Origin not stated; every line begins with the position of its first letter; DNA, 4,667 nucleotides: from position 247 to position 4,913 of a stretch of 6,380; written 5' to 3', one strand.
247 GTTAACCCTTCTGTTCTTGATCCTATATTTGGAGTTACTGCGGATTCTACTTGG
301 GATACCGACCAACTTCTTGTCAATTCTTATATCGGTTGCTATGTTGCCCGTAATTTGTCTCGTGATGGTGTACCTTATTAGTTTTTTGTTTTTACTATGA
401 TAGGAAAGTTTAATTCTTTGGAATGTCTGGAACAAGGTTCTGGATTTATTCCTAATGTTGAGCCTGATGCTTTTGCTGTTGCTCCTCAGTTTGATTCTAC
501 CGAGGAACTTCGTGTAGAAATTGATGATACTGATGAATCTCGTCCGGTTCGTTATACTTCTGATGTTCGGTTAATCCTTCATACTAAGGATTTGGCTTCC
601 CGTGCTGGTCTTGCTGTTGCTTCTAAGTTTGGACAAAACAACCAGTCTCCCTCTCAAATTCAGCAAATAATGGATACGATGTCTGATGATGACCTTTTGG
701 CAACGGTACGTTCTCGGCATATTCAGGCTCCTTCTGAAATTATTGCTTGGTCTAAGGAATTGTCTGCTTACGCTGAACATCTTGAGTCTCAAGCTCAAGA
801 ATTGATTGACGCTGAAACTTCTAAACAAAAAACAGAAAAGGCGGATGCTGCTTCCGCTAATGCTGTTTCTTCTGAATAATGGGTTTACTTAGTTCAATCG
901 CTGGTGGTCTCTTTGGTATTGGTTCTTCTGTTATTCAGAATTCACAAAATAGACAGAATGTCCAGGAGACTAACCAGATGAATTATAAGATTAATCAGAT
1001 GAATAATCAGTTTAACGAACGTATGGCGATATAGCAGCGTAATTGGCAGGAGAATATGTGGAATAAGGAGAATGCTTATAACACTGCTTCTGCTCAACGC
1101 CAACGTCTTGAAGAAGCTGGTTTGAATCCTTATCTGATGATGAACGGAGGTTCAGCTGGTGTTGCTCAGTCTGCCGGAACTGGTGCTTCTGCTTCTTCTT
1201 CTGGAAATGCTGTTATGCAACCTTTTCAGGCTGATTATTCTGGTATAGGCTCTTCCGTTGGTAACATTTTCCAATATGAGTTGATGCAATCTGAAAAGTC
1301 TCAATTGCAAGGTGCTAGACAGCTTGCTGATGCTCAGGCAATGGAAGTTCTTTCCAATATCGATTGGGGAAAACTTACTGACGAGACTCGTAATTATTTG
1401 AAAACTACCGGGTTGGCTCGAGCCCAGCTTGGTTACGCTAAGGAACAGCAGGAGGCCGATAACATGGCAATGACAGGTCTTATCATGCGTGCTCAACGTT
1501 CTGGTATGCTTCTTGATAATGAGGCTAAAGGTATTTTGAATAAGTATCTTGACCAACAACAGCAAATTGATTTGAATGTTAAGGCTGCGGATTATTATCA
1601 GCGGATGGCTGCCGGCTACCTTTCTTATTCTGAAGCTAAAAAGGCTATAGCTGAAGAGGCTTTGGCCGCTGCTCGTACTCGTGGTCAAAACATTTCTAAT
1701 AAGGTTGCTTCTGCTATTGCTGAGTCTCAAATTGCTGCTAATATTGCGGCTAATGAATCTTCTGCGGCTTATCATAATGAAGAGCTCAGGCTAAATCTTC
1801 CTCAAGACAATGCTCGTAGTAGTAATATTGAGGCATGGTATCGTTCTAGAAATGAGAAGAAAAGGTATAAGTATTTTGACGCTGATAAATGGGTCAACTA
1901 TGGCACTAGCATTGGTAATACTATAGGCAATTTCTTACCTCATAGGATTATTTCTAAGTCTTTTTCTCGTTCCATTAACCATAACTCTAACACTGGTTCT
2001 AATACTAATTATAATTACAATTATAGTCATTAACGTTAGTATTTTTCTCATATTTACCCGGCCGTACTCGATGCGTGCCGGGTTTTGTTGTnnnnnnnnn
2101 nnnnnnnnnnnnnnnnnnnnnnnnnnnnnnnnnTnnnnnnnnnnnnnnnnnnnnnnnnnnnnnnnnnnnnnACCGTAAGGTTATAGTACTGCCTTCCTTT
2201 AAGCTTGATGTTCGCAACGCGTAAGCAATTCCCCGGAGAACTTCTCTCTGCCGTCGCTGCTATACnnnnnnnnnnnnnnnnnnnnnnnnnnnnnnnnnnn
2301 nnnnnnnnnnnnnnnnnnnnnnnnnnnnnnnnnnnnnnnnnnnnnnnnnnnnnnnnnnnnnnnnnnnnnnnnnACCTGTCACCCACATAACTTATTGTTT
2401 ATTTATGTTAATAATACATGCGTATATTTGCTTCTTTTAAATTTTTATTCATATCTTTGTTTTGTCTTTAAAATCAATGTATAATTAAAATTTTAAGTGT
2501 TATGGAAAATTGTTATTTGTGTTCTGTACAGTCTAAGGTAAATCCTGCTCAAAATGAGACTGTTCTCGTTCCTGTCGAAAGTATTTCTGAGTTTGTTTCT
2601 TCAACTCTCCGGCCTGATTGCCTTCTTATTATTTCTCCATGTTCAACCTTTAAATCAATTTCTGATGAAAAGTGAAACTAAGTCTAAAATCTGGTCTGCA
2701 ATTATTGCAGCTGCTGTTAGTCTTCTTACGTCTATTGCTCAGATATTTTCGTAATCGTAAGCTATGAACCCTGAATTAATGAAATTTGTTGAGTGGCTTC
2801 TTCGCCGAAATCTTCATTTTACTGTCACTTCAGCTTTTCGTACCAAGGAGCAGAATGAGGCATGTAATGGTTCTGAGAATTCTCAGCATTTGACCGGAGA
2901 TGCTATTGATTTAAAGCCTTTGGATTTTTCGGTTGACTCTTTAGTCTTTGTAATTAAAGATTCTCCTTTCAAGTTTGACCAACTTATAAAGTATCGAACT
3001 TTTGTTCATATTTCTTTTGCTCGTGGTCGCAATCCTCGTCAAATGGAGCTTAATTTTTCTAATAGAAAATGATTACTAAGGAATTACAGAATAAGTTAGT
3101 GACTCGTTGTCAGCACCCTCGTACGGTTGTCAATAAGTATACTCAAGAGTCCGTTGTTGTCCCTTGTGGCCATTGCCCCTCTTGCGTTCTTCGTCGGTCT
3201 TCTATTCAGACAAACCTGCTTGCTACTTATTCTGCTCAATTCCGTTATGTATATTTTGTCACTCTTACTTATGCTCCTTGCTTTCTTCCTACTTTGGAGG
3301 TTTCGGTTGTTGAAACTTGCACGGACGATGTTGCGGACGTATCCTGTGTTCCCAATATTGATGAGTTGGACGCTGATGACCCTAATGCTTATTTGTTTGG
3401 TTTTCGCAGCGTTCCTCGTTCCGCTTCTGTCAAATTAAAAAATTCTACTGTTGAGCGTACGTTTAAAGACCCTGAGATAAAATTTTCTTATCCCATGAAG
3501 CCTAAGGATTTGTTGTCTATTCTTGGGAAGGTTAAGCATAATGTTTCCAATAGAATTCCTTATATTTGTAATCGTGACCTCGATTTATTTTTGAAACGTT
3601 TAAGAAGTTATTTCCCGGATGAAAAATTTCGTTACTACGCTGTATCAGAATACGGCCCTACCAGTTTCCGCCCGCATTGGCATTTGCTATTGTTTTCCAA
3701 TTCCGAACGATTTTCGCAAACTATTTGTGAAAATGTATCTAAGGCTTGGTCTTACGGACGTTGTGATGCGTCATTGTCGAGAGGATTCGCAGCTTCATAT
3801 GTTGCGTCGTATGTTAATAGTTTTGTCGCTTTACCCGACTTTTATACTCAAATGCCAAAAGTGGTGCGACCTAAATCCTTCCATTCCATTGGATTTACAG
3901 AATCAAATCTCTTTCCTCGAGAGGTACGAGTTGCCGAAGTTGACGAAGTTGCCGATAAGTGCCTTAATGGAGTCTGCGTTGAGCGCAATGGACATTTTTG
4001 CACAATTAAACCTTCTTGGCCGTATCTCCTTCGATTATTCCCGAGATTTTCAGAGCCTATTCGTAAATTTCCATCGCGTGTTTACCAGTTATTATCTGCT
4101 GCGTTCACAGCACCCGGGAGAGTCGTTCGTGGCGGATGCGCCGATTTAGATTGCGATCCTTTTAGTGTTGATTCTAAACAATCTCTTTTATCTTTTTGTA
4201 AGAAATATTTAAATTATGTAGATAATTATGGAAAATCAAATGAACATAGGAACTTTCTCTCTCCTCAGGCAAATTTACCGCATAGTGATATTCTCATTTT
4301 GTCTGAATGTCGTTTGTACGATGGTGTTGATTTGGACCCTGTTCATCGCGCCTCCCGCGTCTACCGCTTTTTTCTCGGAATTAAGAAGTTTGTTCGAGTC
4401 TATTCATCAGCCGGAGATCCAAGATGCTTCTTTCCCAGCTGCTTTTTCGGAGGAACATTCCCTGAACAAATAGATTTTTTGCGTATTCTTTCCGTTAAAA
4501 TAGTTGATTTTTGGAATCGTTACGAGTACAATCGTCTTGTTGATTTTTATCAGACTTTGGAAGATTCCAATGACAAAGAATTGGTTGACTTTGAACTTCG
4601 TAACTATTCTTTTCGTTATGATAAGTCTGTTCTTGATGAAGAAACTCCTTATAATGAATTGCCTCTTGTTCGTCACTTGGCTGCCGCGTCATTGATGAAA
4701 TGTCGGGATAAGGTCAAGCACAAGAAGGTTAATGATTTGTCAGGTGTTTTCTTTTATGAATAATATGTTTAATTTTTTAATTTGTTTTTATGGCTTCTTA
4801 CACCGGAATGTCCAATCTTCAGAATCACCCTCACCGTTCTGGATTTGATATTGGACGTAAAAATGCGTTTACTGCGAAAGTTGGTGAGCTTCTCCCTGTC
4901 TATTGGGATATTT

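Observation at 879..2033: Pilot-protein gene is one reading frame interrupted by a single in-frame TAG (1032-1034)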

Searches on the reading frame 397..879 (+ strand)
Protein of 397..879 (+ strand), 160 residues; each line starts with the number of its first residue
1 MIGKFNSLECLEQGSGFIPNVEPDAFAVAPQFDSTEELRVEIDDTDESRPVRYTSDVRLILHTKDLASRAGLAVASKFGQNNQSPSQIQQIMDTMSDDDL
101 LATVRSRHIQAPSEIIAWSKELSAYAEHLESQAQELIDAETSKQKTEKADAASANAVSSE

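Call 19: find_encoding_contigs(protein=window:397-879:+, flank=7000, max_places=10)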
Protein window:397-879:+ (160 aa): no gene with exactly this product is on record in the collection.

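Call 27: search_protein_families(library=pfam, proteins=[window:397-876:+], max_evalue=0.01)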
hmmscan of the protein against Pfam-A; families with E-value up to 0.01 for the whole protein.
window:397-876:+ (160 aa): 0 families

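Call 28: search_protein_families(library=phrogs, proteins=[window:397-876:+], max_evalue=0.001)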
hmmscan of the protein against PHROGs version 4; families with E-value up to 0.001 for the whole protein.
window:397-876:+ (160 aa): 0 families

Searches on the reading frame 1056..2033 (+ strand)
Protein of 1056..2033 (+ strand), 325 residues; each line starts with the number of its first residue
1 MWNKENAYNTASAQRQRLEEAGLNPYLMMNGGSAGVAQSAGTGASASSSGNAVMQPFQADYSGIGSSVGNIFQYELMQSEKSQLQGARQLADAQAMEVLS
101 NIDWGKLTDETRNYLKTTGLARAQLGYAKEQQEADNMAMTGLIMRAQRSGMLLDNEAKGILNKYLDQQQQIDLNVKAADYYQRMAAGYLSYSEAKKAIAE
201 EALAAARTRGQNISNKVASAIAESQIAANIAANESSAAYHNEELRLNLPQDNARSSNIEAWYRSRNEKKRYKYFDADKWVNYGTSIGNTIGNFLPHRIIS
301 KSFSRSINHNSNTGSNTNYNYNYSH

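Call 15: find_encoding_contigs(protein=window:1056-2033:+, flank=7000, max_places=10)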
Protein window:1056-2033:+ (325 aa): no gene with exactly this product is on record in the collection.

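Call 34: find_related_loci(query=window:1056-2030:+, collection=viral_contigs, flank=7000)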
Query window:1056-2030:+ (325 aa) in viral_contigs; peptide patterns used: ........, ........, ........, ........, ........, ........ (x = any residue, [..] = any of these).
82 stretches matched a pattern; 76 encode a relative of the query (tblastn E <= 1e-3); 76 distinct loci.
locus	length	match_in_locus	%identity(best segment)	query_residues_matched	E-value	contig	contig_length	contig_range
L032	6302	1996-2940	93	1-315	0e+0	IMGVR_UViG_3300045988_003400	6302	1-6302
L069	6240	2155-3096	93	1-314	0e+0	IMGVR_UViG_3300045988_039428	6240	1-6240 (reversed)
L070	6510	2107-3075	87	1-323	0e+0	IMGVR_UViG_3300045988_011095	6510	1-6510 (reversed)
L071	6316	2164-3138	91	1-325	0e+0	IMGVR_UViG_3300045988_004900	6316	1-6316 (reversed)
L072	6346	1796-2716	91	1-307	0e+0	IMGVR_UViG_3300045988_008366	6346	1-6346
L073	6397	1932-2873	88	1-314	0e+0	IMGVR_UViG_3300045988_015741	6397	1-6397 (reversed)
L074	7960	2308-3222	91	1-305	8e-180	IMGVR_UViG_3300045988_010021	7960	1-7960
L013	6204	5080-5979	91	1-300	3e-180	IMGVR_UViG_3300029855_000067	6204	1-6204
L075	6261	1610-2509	90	1-300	6e-180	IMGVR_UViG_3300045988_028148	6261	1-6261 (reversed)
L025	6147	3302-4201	89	1-300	5e-180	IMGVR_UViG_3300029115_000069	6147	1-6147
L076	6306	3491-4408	90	1-306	1e-179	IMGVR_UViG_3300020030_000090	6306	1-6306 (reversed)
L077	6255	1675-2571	90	1-299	2e-179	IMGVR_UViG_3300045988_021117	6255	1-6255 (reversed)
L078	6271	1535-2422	90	1-296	9e-178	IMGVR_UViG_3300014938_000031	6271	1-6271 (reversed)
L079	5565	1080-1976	91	1-299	6e-179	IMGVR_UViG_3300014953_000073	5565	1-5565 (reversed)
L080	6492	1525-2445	88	1-307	1e-176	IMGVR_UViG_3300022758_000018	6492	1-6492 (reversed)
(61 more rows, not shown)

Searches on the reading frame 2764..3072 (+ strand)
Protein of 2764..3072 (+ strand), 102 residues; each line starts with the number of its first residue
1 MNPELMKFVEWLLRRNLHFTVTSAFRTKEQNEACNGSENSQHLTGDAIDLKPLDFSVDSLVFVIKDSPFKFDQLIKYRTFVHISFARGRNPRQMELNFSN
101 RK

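Call 20: find_encoding_contigs(protein=window:2764-3072:+, flank=7000, max_places=10)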
Protein window:2764-3072:+ (102 aa): no gene with exactly this product is on record in the collection.

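Call 27: search_protein_families(library=pfam, proteins=[window:2764-3069:+], max_evalue=0.01)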
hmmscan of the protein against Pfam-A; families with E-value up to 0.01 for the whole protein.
window:2764-3069:+ (102 aa): 2 families
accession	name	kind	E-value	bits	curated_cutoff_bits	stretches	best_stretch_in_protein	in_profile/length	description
PF08291.16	Peptidase_M15_3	-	1.8e-11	44.6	23.2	1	16-84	40-108/108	Peptidase M15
PF18979.5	DUF5715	-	0.0023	18.1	26.8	1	18-51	80-118/171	Family of unknown function (DUF5715)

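Call 28: search_protein_families(library=phrogs, proteins=[window:2764-3069:+], max_evalue=0.001)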
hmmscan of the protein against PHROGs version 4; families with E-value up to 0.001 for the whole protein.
window:2764-3069:+ (102 aa): 3 families
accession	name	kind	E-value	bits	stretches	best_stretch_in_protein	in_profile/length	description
phrog_894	-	lysis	2.6e-17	63.9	1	17-95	85-169/389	endolysin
phrog_465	-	lysis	4.1e-05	24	1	2-54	57-117/292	endolysin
phrog_17373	-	other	5.7e-05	23.9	1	13-51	50-88/224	peptidase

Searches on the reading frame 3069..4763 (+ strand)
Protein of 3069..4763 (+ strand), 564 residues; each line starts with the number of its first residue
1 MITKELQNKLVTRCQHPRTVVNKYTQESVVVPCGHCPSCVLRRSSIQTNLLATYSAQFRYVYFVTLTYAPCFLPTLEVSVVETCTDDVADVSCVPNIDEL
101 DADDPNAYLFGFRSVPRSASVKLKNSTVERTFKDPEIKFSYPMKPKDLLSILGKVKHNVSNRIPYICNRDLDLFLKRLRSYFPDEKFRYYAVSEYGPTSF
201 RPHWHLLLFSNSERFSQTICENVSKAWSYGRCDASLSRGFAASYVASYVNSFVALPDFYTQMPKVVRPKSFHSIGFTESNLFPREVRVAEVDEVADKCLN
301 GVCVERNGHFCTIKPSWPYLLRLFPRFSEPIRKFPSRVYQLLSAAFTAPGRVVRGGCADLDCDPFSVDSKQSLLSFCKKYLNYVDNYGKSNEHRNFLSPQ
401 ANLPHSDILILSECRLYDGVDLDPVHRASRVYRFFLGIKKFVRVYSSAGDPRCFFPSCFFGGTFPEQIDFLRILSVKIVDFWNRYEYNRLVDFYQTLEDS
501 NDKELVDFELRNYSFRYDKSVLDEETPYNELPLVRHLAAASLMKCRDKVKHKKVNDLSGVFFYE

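Call 18: find_encoding_contigs(protein=window:3069-4763:+, flank=7000, max_places=10)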
Protein window:3069-4763:+ (564 aa): no gene with exactly this product is on record in the collection.

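Call 27: search_protein_families(library=pfam, proteins=[window:3069-4760:+], max_evalue=0.01)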
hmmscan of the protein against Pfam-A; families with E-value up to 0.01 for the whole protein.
window:3069-4760:+ (564 aa): 1 family
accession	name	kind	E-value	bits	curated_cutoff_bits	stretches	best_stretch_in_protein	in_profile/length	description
PF23343.2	REP_ORF2-G2P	-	6.1e-13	49.3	27.8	1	167-250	15-96/99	Replication-associated protein ORF2/G2P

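Call 28: search_protein_families(library=phrogs, proteins=[window:3069-4760:+], max_evalue=0.001)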
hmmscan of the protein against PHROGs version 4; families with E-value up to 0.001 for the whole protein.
window:3069-4760:+ (564 aa): 2 families
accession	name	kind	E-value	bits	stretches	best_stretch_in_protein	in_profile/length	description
phrog_942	-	DNA, RNA and nucleotide metabolism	1.9e-38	134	1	7-270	54-258/501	replication initiation protein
phrog_29197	-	unknown function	3.5e-13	50.9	1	166-209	123-168/187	-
